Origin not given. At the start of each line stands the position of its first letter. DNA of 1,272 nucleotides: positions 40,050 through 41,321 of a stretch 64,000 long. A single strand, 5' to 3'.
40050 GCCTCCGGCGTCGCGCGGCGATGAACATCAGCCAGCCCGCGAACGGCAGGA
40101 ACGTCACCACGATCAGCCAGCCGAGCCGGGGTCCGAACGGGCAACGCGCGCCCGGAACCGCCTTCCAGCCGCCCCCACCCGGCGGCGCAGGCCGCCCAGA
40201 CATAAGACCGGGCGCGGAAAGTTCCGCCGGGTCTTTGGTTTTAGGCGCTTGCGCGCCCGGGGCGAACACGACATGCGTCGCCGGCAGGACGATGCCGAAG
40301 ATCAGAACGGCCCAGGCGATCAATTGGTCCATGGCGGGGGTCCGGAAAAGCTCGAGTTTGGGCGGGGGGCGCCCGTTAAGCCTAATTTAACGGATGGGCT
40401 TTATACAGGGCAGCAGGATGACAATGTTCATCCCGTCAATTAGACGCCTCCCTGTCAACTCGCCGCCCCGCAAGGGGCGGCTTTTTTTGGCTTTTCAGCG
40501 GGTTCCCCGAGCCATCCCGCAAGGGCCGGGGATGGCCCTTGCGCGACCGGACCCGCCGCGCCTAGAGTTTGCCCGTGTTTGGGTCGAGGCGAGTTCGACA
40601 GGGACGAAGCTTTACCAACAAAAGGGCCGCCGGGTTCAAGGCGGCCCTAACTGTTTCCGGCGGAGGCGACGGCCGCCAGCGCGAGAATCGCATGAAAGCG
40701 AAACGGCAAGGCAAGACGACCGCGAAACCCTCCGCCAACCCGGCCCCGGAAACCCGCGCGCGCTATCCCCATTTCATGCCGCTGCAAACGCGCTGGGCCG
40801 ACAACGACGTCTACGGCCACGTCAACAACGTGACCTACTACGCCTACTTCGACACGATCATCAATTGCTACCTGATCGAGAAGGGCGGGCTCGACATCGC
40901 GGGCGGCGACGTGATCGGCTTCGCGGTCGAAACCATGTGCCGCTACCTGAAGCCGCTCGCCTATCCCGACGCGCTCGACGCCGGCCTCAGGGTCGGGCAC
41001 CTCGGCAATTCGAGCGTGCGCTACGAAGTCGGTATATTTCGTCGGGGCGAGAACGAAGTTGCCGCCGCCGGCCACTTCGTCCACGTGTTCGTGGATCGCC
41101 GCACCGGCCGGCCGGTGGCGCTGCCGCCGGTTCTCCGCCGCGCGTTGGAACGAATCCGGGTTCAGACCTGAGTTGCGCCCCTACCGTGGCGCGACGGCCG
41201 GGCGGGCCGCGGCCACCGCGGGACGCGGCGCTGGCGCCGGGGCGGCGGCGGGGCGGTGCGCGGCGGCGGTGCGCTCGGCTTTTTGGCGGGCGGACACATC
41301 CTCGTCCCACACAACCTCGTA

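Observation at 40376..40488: CtrA-type box plus orphan terminator: candidate cell-cycle-controlled small RNA with a CCUCCC motif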

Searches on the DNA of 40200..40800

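Call 5: search_rna_families(source=window, start=40200, end=40800, threshold=evalue, max_evalue=10, show_alignments=5)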
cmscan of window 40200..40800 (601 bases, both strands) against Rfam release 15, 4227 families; matches with E-value up to 10: 10.
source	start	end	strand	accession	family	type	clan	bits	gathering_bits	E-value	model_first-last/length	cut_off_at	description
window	40371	40487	+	RF02356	BjrC1505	Gene; sRNA;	-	32.9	50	0.00019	1-140/140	no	Alphaproteobacterial sRNA BjrC1505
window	40457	40554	+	RF02809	RsmW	Gene; sRNA;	CL00106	24.2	52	0.059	1-124/124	no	RsmW RNA family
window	40425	40495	+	RF00519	suhB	Gene; sRNA;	CL00108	18.6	41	0.26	1-77/77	no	Makes More Granules Regulator RNA (mmgR)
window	40455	40482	+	RF02977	THF-II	Cis-reg;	-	18.4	41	0.56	5-32/39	no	THF-II riboswitch (folE RNA)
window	40445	40488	+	RF02278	Betaproteobacteria_toxic_sRNA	Gene; sRNA;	-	15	50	2.8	1-64/64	no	Betaproteobacteria toxic small RNA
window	40510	40562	-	RF02992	hya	Cis-reg;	-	14.8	56.8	7.8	1-72/72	no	hya RNA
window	40617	40723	-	RF02356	BjrC1505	Gene; sRNA;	-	14.4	50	4.2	1-140/140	no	Alphaproteobacterial sRNA BjrC1505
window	40620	40701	-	RF02552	RcsR1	Gene; sRNA;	-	14.3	60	3.7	1-96/96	no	RcsR1 sRNA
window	40200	40303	-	RF02344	ar14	Gene; sRNA;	-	13.9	58.8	3.6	1-123/123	no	Alphaproteobacterial ar14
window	40406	40488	+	RF02654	MicL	Gene; sRNA;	-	11.9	56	0.68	1-308/308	no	MicL sRNA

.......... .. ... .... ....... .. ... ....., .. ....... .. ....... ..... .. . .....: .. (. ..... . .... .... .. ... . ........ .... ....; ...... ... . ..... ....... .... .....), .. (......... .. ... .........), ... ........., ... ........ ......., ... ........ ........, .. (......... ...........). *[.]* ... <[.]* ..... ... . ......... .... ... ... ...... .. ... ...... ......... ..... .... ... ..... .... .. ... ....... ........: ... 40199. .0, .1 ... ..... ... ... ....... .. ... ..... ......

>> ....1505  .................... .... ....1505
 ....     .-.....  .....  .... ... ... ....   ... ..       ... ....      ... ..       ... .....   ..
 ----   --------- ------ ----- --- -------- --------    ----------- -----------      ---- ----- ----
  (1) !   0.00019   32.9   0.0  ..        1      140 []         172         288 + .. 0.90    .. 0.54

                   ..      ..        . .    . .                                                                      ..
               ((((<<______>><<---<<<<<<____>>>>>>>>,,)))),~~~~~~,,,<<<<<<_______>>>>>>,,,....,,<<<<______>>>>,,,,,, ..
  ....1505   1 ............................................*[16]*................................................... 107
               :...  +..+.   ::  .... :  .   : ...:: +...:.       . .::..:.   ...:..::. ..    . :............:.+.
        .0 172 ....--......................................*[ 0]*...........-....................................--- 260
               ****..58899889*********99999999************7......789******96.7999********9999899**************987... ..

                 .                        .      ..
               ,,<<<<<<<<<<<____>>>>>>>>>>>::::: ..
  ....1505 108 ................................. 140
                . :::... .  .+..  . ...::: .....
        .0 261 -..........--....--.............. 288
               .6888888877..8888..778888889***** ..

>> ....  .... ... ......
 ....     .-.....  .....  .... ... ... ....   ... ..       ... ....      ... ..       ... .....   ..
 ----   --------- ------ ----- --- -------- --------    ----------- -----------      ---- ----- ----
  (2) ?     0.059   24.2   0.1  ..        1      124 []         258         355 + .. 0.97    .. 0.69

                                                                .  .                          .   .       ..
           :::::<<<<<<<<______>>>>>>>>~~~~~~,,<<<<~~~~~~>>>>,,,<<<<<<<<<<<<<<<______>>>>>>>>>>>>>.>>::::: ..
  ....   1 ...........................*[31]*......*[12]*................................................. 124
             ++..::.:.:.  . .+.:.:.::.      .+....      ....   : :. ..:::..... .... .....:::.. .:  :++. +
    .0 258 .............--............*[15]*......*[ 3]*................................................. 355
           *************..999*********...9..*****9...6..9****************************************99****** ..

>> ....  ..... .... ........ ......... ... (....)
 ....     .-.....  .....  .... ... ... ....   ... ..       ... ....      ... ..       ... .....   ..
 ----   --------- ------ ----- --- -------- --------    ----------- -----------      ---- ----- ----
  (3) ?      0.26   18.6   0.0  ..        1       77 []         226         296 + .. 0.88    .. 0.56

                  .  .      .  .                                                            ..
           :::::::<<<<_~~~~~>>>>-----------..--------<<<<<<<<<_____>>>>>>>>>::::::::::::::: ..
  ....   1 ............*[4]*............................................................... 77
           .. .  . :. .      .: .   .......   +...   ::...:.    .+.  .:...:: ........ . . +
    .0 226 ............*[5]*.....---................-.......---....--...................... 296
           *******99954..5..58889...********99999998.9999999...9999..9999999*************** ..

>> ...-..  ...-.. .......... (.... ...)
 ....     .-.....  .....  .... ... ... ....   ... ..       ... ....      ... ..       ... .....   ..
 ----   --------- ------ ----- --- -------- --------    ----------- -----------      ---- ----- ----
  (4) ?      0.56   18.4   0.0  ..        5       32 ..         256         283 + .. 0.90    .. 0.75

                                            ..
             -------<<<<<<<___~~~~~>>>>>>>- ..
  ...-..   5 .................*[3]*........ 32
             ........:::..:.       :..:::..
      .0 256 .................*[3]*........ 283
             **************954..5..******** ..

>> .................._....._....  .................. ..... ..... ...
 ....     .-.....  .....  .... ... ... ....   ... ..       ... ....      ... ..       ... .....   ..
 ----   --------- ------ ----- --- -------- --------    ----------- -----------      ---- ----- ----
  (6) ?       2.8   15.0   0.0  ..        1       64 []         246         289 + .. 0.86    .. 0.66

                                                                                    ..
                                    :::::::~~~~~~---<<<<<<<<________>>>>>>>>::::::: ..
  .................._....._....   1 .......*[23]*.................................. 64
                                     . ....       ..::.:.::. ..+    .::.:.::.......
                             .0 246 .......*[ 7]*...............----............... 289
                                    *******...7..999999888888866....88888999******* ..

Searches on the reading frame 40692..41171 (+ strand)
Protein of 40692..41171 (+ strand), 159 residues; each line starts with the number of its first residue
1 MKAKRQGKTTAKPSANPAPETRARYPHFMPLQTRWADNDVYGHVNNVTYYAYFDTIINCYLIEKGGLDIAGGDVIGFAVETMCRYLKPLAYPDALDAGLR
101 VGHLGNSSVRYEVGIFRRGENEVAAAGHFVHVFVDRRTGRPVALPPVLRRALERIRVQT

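Call 34: search_protein_families(library=pfam, proteins=[window:40692-41171:+], max_evalue=0.01)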
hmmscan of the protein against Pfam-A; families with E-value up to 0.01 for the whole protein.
window:40692-41171:+ (159 aa): 3 families
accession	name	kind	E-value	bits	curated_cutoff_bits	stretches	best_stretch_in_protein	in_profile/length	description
PF13279.12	4HBT_2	-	2.7e-16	60.6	25.5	1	34-152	2-122/122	Thioesterase-like superfamily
PF03061.28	4HBT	-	1.2e-14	54.8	20.6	1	41-123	1-78/79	Thioesterase superfamily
PF20791.3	Acyl-ACP_TE_C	-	0.0002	21.9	21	1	28-54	9-35/101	Acyl-ACP thioesterase C-terminal domain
